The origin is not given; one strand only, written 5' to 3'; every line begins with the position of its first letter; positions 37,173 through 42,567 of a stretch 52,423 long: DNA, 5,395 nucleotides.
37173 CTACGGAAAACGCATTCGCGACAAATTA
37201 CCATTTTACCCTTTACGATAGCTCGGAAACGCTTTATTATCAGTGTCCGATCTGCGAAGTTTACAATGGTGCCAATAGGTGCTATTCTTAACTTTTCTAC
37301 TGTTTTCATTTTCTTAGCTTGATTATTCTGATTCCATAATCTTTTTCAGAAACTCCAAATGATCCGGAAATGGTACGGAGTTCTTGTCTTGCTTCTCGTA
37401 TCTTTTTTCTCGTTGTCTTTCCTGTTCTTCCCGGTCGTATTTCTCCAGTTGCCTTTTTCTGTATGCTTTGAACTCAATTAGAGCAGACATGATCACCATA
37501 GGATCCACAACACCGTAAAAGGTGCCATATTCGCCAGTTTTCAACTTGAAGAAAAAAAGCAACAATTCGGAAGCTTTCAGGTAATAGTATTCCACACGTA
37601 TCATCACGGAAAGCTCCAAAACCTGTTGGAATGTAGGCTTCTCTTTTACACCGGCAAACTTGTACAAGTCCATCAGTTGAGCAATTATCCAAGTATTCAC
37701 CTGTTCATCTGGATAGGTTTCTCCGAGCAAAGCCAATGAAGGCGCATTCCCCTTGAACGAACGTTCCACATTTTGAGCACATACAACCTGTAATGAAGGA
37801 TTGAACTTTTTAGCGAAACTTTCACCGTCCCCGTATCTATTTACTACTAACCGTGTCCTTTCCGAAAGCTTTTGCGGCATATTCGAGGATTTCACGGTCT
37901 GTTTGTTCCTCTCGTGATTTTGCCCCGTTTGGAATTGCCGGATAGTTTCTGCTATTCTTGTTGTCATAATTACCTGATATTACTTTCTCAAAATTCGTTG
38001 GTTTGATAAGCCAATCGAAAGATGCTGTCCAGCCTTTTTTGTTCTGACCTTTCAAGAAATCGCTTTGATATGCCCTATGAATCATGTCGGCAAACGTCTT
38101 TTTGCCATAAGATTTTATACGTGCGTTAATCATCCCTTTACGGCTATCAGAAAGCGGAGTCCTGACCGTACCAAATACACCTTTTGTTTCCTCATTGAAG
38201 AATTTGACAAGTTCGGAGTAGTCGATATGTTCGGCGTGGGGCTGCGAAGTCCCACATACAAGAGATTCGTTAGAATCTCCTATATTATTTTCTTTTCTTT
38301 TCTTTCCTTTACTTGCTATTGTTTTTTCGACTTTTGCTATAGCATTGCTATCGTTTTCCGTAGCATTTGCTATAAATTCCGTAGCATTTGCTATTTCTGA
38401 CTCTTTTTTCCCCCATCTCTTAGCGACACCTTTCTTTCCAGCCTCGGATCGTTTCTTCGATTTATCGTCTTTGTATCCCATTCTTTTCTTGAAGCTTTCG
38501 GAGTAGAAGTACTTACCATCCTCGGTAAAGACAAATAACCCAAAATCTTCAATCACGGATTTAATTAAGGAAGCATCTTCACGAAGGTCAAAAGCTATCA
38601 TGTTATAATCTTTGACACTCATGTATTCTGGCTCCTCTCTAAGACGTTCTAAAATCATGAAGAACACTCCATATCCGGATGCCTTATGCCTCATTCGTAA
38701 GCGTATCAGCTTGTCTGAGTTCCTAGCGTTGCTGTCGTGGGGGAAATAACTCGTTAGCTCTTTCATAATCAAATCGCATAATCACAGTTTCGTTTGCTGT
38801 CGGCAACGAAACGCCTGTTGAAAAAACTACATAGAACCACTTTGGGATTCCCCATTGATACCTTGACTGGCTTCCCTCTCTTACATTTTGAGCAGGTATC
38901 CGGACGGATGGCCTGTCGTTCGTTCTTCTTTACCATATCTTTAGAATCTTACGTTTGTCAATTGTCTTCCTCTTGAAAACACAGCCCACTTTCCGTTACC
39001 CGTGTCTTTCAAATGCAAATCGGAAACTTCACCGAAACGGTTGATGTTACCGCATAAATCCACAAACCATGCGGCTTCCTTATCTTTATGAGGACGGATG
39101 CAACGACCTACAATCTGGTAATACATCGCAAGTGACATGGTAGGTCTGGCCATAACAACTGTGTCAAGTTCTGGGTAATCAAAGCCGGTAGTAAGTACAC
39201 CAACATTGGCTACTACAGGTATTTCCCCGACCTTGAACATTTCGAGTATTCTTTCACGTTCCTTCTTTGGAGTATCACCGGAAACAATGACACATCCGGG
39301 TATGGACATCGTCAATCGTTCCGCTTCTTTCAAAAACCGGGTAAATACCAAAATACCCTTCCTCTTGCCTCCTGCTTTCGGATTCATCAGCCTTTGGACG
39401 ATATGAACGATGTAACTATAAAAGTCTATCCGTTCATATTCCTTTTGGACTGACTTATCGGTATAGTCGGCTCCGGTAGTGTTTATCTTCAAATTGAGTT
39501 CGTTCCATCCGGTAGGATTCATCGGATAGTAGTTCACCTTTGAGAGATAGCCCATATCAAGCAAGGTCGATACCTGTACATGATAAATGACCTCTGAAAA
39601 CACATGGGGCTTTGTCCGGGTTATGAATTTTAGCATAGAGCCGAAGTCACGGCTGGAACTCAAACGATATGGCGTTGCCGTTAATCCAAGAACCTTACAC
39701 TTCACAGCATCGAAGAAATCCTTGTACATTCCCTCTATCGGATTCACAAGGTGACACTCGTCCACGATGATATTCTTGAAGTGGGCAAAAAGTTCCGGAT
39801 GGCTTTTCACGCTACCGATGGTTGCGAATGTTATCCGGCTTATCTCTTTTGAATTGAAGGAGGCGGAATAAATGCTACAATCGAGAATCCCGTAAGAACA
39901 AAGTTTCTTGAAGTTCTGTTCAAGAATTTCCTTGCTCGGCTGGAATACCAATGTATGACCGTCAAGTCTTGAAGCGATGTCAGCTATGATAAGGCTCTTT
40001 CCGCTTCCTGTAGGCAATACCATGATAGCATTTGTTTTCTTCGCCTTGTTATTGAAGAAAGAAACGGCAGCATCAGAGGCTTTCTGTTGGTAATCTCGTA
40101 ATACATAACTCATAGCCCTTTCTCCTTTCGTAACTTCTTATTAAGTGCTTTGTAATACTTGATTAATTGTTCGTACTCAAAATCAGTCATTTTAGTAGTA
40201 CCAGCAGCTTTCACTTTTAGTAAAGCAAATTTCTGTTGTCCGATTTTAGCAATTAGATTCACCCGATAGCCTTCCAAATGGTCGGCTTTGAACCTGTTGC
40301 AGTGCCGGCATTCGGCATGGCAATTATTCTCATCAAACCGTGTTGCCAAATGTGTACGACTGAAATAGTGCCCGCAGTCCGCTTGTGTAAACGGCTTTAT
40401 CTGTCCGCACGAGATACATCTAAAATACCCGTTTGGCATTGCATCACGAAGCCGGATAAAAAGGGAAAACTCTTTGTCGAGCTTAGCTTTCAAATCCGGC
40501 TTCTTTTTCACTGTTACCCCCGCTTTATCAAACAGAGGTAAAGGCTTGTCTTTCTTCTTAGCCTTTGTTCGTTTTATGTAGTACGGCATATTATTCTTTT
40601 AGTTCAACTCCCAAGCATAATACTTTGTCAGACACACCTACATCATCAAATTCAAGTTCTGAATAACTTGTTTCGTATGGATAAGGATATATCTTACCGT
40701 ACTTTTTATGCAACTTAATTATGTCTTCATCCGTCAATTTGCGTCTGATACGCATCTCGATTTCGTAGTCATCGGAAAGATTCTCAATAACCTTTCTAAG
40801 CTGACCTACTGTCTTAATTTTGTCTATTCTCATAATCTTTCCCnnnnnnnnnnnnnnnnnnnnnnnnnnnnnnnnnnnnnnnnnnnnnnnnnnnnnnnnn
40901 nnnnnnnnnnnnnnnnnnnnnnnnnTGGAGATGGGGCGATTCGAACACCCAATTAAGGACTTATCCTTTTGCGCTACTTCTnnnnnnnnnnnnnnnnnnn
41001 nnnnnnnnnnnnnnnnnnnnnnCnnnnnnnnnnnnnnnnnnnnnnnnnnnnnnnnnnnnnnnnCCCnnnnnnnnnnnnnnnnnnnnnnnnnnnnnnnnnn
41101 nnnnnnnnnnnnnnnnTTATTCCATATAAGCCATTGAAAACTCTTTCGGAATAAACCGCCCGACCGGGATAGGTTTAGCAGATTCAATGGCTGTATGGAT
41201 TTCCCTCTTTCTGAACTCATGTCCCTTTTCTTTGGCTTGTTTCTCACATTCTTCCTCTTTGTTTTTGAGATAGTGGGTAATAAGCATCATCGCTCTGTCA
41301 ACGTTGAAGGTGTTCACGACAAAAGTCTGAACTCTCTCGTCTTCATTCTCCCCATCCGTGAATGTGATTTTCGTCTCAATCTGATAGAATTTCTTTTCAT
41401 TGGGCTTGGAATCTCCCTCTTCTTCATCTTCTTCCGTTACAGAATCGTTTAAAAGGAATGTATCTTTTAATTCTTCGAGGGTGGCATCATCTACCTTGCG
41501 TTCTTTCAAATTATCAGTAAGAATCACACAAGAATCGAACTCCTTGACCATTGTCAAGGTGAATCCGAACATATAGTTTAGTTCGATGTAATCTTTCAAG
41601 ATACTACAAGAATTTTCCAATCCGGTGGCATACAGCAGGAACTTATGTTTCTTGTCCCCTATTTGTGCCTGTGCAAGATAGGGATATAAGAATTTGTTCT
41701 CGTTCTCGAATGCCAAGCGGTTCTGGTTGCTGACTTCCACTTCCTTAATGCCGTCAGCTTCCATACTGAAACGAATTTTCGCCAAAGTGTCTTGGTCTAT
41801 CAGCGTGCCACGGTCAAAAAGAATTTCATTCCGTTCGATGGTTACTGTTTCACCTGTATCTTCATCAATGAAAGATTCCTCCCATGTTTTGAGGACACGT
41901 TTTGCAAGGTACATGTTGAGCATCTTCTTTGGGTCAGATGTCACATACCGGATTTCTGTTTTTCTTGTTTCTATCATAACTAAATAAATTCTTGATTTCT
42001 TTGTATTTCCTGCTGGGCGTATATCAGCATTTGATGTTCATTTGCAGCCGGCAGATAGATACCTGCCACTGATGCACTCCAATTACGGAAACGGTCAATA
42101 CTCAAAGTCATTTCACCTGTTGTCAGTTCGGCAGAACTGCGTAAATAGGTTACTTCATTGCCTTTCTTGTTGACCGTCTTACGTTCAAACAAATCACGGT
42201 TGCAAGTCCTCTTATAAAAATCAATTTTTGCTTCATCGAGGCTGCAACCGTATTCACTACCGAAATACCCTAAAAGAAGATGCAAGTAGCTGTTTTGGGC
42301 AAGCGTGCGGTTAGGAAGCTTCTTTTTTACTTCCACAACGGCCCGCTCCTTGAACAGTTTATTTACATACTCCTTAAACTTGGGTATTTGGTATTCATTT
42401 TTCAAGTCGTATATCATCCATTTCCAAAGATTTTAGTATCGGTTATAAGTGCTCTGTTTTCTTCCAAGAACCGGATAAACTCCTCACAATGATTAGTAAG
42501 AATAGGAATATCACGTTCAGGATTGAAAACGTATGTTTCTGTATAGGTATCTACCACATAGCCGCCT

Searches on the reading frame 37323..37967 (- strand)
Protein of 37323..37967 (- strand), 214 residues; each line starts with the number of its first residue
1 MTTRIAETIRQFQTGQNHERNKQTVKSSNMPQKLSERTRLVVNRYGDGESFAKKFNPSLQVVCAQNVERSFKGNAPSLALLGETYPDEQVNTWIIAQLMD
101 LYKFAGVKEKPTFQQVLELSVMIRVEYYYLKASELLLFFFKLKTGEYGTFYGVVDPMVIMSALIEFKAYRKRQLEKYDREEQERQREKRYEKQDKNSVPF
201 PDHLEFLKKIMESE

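Call 17: search_protein_families(library=pfam, proteins=[window:37323-37967:-], max_evalue=0.001)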
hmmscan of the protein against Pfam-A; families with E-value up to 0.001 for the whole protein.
window:37323-37967:- (214 aa): 1 family
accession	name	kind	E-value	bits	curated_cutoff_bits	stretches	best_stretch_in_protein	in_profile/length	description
PF20338.3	DUF6633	-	1.3e-18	67.8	27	1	117-185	8-76/105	Family of unknown function (DUF6633)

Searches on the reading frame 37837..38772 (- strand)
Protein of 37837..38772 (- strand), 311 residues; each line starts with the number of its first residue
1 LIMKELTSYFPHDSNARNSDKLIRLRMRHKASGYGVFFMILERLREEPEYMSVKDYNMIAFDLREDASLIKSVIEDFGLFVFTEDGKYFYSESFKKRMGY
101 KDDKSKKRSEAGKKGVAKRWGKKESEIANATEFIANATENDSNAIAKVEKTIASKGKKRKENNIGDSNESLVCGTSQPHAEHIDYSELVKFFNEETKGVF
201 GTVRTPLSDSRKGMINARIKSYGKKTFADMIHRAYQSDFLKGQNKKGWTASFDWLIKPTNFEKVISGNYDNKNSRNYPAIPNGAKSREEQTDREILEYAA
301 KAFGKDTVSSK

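Call 17: search_protein_families(library=pfam, proteins=[window:37837-38772:-], max_evalue=0.001)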
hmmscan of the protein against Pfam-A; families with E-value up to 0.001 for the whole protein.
window:37837-38772:- (311 aa): 1 family
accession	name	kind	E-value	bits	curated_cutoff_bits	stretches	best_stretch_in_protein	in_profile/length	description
PF14297.12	Lin1244_N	-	1.6e-11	45.2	25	1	9-93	1-94/95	Lin1244/Lin1753-like, N-terminal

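Call 33: search_protein_families(library=phrogs, proteins=[window:37837-38772:-], max_evalue=0.001)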
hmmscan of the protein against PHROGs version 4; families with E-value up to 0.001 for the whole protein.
window:37837-38772:- (311 aa): 11 families
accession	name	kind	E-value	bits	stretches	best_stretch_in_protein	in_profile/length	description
phrog_2562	-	DNA, RNA and nucleotide metabolism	7.4e-31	108.9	1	3-246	5-241/290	replication initiation protein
phrog_10469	-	DNA, RNA and nucleotide metabolism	4.5e-27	96.2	1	55-275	63-278/305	DnaD-like helicase loader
phrog_19658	-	DNA, RNA and nucleotide metabolism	9.4e-25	88.7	1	104-298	73-278/283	replication initiation protein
phrog_38715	-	unknown function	3.6e-24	86.8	1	8-142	4-138/269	-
phrog_345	-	DNA, RNA and nucleotide metabolism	8.7e-16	59.5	1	138-274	148-294/297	replication initiation O-like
phrog_5810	-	DNA, RNA and nucleotide metabolism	2.3e-12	48.1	1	83-271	73-268/268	replication initiation protein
phrog_21472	-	unknown function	6.5e-10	40.1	1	50-226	42-224/299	-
phrog_20981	-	unknown function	4.1e-06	27.7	1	8-235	2-224/293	-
phrog_24189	-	unknown function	1.5e-05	26.2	1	8-68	17-70/151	-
phrog_9773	-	DNA, RNA and nucleotide metabolism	4.4e-05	24.3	1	114-267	122-285/288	replication initiation O-like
phrog_22470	-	DNA, RNA and nucleotide metabolism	0.00068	19.6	0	242-270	310-339/340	replication protein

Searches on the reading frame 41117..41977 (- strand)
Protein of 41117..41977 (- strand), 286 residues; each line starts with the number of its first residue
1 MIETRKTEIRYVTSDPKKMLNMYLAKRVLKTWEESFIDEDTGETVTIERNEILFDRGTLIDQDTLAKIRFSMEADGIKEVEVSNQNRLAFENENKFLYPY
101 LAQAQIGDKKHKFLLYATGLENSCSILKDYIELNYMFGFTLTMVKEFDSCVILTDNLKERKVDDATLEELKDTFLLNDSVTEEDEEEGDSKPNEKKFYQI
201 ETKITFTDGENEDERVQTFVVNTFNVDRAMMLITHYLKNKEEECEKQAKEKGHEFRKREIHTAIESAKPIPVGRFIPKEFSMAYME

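Call 17: search_protein_families(library=pfam, proteins=[window:41117-41977:-], max_evalue=0.001)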
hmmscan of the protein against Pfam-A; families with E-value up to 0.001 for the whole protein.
window:41117-41977:- (286 aa): 0 families

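Call 25: search_protein_families(library=pfam, proteins=[window:41117-41977:-], max_evalue=1)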
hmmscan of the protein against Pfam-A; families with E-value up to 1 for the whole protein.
window:41117-41977:- (286 aa): 0 families

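Call 33: search_protein_families(library=phrogs, proteins=[window:41117-41977:-], max_evalue=0.001)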
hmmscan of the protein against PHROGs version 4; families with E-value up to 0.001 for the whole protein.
window:41117-41977:- (286 aa): 1 family
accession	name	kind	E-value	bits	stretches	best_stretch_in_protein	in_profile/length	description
phrog_35807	-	unknown function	4.6e-63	214.1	1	2-285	7-276/283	-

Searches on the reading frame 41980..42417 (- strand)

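Call 17: search_protein_families(library=pfam, proteins=[window:41980-42417:-], max_evalue=0.001)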
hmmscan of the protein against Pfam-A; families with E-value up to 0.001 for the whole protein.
window:41980-42417:- (145 aa): 0 families

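Call 25: search_protein_families(library=pfam, proteins=[window:41980-42417:-], max_evalue=1)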
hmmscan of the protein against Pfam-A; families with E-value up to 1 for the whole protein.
window:41980-42417:- (145 aa): 1 family
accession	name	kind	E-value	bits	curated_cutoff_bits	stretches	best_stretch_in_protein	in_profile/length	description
PF05772.17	NinB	-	0.11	12.7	23.8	1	23-50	28-53/131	NinB protein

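Call 75: search_protein_families(library=phrogs, proteins=[window:41980-42417:-], max_evalue=0.001)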
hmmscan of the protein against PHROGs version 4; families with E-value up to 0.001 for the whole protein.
window:41980-42417:- (145 aa): 1 family
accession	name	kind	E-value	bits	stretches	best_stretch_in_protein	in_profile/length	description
phrog_72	-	DNA, RNA and nucleotide metabolism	5.3e-18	66.6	1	5-137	14-157/161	NinB/ Orf homologous recombination mediator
